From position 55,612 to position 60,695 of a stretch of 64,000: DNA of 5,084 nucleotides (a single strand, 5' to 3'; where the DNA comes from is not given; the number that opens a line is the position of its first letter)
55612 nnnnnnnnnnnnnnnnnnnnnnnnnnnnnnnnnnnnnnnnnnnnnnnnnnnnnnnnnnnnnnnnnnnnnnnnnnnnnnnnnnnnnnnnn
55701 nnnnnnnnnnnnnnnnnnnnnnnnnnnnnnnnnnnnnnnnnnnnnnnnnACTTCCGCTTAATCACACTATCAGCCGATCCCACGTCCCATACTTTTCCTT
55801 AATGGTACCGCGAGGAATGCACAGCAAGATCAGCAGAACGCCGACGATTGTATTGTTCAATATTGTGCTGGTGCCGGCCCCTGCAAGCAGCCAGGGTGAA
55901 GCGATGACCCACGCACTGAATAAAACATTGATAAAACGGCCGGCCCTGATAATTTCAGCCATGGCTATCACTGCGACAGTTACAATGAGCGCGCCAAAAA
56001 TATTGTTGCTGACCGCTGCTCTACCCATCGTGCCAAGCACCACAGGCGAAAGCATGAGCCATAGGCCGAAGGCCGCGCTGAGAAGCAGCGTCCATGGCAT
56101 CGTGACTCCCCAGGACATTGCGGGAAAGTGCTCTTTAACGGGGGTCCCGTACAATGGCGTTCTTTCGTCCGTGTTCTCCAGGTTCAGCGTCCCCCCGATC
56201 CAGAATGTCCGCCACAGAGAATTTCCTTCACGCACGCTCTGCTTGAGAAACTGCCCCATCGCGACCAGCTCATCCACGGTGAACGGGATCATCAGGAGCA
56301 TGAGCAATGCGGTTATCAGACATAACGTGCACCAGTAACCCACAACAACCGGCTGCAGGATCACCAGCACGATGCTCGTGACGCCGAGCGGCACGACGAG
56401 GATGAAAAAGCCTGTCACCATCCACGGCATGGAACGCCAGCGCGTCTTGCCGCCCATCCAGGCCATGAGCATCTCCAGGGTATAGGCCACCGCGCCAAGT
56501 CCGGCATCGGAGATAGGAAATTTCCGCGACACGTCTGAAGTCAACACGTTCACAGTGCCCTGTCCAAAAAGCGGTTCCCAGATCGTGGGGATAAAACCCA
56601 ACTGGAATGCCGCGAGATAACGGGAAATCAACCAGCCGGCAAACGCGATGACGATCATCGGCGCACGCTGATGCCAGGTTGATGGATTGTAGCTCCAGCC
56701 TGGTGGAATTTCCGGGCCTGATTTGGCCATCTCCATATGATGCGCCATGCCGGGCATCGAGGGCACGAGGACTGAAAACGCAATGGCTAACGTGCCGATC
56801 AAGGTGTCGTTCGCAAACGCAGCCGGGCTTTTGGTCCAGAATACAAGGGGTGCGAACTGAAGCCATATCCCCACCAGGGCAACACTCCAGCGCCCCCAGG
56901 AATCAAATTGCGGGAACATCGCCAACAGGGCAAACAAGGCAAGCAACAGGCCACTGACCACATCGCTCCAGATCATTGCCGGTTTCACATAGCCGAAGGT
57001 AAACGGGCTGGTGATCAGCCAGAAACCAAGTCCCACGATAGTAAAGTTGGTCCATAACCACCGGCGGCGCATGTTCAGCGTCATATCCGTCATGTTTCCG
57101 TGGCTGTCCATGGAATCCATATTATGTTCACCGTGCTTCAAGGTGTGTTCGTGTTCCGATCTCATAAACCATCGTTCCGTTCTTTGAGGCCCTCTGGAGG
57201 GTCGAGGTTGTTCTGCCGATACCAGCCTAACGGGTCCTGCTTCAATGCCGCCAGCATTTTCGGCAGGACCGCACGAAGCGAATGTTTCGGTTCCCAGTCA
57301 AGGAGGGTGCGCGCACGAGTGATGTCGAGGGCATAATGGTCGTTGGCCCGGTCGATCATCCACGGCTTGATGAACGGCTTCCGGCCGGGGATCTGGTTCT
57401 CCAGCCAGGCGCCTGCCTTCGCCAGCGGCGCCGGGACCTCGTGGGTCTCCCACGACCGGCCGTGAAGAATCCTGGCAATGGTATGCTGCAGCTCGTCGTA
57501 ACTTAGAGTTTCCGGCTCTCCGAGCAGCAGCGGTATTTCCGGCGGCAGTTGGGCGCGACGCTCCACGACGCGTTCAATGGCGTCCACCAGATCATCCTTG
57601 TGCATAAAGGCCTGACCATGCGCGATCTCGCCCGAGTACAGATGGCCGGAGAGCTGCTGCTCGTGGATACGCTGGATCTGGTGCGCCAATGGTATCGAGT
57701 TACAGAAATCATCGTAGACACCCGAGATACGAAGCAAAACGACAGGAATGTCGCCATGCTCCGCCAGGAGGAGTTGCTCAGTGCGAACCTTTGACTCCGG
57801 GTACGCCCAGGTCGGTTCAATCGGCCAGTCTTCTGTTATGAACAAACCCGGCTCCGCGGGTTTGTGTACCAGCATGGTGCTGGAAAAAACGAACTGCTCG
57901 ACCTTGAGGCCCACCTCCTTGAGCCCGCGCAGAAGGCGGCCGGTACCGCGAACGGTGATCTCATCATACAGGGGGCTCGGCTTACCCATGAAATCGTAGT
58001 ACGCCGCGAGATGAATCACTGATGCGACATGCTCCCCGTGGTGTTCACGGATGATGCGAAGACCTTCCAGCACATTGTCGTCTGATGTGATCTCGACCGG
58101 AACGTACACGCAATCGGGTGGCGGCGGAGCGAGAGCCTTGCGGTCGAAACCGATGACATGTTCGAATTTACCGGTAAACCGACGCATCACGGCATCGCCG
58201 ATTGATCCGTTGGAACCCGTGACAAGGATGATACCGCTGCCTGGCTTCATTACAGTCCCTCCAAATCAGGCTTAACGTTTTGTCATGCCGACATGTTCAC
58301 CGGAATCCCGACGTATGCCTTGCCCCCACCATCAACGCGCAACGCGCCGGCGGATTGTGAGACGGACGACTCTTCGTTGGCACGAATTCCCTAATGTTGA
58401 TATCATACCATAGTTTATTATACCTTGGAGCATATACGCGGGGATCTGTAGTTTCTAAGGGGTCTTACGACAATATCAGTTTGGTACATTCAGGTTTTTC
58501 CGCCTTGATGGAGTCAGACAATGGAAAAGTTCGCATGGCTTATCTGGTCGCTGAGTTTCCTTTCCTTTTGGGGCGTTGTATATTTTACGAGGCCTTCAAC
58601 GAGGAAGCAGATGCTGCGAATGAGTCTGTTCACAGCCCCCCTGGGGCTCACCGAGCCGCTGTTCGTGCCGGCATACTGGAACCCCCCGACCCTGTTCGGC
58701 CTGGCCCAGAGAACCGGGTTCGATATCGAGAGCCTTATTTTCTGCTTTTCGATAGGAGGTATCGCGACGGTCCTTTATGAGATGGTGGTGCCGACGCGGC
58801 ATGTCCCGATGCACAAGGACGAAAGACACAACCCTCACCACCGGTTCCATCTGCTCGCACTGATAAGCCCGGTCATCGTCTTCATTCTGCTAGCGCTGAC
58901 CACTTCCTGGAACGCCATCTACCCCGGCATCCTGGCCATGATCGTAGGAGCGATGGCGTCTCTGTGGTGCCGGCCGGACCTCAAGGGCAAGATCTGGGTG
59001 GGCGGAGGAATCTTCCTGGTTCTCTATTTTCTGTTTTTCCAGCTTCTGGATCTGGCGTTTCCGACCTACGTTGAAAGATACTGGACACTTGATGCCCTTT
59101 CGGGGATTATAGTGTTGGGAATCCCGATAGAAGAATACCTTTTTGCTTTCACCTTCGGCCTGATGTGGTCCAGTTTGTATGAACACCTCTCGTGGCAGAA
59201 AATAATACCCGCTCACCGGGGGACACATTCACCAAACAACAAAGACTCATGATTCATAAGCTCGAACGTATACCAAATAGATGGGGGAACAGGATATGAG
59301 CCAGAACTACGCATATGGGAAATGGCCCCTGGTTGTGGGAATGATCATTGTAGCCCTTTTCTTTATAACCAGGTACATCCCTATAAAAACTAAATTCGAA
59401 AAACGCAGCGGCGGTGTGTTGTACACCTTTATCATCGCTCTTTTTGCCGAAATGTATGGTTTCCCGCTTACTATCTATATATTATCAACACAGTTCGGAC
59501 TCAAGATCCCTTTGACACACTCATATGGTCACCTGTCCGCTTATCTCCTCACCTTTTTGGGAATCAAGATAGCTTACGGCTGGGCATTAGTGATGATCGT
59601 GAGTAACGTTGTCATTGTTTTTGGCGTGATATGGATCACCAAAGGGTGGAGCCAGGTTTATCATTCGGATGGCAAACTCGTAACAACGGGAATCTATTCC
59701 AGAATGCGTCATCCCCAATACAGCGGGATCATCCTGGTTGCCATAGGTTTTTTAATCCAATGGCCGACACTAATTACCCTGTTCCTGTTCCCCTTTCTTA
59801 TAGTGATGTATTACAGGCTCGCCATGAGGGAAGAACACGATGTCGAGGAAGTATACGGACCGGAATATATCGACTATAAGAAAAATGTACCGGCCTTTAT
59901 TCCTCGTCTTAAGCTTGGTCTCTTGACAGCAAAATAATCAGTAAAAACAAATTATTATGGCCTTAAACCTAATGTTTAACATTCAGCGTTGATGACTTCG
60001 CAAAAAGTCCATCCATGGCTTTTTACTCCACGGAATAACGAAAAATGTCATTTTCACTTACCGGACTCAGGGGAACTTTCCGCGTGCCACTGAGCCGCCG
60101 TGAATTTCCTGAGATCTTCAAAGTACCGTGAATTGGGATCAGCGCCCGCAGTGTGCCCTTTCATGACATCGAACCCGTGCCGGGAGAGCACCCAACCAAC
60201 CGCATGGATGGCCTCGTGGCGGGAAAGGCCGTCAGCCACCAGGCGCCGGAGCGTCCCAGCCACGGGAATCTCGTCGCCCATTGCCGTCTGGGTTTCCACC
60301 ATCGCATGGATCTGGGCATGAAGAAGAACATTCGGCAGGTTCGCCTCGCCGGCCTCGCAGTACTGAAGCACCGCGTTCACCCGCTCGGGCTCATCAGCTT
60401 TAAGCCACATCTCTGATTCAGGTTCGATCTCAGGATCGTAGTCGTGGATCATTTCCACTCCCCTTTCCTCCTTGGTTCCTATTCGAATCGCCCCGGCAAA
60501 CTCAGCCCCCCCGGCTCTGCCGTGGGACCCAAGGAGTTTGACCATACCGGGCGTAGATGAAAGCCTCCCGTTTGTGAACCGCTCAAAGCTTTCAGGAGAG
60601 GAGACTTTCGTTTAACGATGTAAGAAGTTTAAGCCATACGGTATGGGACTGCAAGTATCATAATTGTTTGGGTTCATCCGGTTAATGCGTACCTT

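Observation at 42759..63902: Accessory metal/redox-stress region beginning at a MITE and containing two more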

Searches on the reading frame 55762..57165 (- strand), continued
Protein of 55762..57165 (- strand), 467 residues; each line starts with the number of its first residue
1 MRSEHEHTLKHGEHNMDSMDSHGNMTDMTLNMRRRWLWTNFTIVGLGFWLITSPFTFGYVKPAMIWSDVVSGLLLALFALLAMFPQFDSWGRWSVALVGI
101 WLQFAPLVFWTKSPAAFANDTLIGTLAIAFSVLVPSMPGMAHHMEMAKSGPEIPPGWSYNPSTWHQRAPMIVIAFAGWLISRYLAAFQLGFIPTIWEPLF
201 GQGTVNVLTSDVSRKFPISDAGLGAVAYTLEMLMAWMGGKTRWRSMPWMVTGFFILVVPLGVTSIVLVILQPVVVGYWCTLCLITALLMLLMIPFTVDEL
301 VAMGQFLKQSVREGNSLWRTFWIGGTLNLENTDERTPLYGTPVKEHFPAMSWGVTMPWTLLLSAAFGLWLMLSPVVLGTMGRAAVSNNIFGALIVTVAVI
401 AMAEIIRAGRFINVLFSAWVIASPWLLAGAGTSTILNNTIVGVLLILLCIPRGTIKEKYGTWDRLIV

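Call 51: find_encoding_contigs(protein=P0367, flank=10000, max_places=4)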
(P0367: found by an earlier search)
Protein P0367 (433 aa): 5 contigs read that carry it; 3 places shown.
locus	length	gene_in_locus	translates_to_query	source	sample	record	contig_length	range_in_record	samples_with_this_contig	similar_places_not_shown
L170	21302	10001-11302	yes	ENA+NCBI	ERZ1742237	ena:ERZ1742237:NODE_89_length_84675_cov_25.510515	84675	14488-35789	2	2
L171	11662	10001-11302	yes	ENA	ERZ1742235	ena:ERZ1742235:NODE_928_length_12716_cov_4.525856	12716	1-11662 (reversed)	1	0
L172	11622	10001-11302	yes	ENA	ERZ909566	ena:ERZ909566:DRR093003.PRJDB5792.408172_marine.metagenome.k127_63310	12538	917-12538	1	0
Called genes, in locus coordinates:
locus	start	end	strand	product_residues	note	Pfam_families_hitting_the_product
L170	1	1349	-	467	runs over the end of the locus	PF03779:SPW, PF07884:VKOR, PF03779:SPW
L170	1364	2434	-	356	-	PF01073:3Beta_HSD, PF01370:Epimerase, PF04321:RmlD_sub_bind, PF16363:GDP_Man_Dehyd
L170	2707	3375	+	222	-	PF18916:Lycopene_cyc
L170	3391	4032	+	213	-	PF04140:ICMT (weak), PF04191:PEMT (weak)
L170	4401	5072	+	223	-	PF13489:Methyltransf_23 (weak), PF01209:Ubie_methyltran, PF13847:Methyltransf_31, PF08241:Methyltransf_11, PF08242:Methyltransf_12, PF13649:Methyltransf_25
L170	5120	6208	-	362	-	PF01758:SBF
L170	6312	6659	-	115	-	PF12840:HTH_20, PF01022:HTH_5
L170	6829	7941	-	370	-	PF02353:CMAS, PF01728:FtsJ (weak), PF13489:Methyltransf_23, PF08241:Methyltransf_11, PF08242:Methyltransf_12, PF13649:Methyltransf_25, PF13847:Methyltransf_31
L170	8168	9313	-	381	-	PF03773:ArsP_1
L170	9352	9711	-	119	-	PF01022:HTH_5, PF12840:HTH_20, PF21476:PF0610-like_N (faint)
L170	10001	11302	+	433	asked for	PF03069:FmdA_AmdA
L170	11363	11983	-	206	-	PF03886:ABC_trans_aux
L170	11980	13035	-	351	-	PF02470:MlaD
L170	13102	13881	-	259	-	PF00005:ABC_tran, PF13304:AAA_21 (weak)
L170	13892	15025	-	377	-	PF02405:MlaE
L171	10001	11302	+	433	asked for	PF03069:FmdA_AmdA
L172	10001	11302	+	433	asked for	PF03069:FmdA_AmdA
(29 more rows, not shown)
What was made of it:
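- The BMS3Abin14 cluster is followed by Mla transporter and metabolic genes (call 51).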

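Call 54: search_protein_families(library=ncbifam, proteins=[window:55762-57165:-], max_evalue=0.00001)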
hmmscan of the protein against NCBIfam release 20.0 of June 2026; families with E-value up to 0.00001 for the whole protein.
window:55762-57165:- (467 aa): 0 families

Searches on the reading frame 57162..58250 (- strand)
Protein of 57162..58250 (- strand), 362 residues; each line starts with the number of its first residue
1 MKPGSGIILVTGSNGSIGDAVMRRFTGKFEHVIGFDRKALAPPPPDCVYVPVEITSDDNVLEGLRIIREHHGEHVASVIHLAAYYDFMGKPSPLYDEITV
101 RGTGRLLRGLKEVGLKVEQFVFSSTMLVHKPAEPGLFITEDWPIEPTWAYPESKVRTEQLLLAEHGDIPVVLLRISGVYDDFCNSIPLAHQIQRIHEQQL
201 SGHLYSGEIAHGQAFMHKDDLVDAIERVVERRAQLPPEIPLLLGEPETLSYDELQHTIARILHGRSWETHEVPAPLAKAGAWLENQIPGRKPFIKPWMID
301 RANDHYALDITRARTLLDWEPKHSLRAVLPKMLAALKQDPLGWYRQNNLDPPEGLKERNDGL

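Call 9: search_protein_families(library=pfam, proteins=[window:57162-58250:-])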
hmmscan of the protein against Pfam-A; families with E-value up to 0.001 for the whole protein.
window:57162-58250:- (362 aa): 5 families
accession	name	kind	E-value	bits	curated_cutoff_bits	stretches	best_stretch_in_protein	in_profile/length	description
PF01370.27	Epimerase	-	7.1e-18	65.3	20.9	1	8-234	1-230/240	NAD dependent epimerase/dehydratase family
PF16363.11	GDP_Man_Dehyd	-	4.8e-11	43.1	27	1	9-332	1-332/332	GDP-mannose 4,6 dehydratase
PF04321.23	RmlD_sub_bind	-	2e-09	37.4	27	1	8-181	3-154/287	RmlD substrate binding domain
PF01073.25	3Beta_HSD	-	1e-07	31.7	22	1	10-183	2-186/280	3-beta hydroxysteroid dehydrogenase/isomerase family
PF07993.18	NAD_binding_4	-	4.3e-06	26.5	20.1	1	70-180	84-209/258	Male sterility protein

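Call 54: search_protein_families(library=ncbifam, proteins=[window:57162-58250:-], max_evalue=0.00001)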
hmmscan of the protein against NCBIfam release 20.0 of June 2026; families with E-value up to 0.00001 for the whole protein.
window:57162-58250:- (362 aa): 2 families
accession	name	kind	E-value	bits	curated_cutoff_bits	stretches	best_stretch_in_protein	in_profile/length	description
TIGR01179.1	galE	equivalog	2e-11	43.3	262.3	1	8-174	2-172/332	UDP-glucose 4-epimerase GalE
TIGR03466.1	HpnA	hypoth_equivalog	3.4e-08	32.8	367.65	1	8-321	3-307/327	hopanoid-associated sugar epimerase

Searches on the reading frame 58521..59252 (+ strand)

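Call 9: search_protein_families(library=pfam, proteins=[window:58521-59252:+])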
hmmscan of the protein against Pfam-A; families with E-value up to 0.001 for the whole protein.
window:58521-59252:+ (243 aa): 1 family
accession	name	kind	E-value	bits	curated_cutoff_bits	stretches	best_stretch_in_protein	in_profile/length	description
PF18916.5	Lycopene_cyc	-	1.6e-17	64.3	27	1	131-223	1-92/92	Lycopene cyclase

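Call 54: search_protein_families(library=ncbifam, proteins=[window:58521-59252:+], max_evalue=0.00001)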
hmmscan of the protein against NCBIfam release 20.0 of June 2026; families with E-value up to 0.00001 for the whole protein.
window:58521-59252:+ (243 aa): 0 families

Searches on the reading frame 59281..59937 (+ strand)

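Call 9: search_protein_families(library=pfam, proteins=[window:59281-59937:+])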
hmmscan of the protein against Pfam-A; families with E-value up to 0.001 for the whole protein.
window:59281-59937:+ (218 aa): 3 families
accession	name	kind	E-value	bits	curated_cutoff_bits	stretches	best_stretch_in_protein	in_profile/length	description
PF04191.18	PEMT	-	6.5e-08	33.4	25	1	102-194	6-104/105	Phospholipid methyltransferase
PF04140.19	ICMT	-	4.5e-07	30.7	24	1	111-185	16-89/95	Isoprenylcysteine carboxyl methyltransferase (ICMT) family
PF01222.22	ERG4_ERG24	-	1.9e-05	24.1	27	1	131-205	349-425/432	Ergosterol biosynthesis ERG4/ERG24 family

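Call 54: search_protein_families(library=ncbifam, proteins=[window:59281-59937:+], max_evalue=0.00001)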
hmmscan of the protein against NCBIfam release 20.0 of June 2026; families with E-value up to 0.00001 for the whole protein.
window:59281-59937:+ (218 aa): 3 families
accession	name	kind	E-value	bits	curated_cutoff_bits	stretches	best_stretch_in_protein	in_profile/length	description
TIGR04571.1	LmtA_Leptospira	exception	1.4e-11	44.6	325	1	135-211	90-167/252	lipid A Kdo2 1-phosphate O-methyltransferase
NF040696.1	isopcys_mtase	equivalog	1e-09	38.6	160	1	119-209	96-189/190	protein-S-isoprenylcysteine O-methyltransferase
NF045656.1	MeththiolMtaseMddA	equivalog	5.3e-07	29.2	270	1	97-208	126-238/238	methanethiol S-methyltransferase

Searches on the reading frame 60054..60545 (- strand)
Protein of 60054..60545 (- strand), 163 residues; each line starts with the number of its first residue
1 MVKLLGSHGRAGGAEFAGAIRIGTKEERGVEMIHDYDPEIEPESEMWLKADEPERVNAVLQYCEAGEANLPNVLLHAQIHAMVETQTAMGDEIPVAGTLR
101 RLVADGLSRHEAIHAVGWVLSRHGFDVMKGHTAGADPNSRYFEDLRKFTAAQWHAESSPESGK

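Call 9: search_protein_families(library=pfam, proteins=[window:60054-60545:-])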
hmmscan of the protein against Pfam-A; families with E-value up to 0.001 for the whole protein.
window:60054-60545:- (163 aa): 0 families

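Call 54: search_protein_families(library=ncbifam, proteins=[window:60054-60452:-], max_evalue=0.00001)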
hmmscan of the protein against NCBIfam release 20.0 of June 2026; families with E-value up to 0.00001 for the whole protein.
window:60054-60452:- (132 aa): 0 families
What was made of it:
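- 60054..60545 (-): Unknown ORF, likely 132 aa starting at 60452. It stands where BMS3Abin14 has arsR-exporter-cfa, arsR2-SBF and a methyltransferase. No family hit (calls 9, 54).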
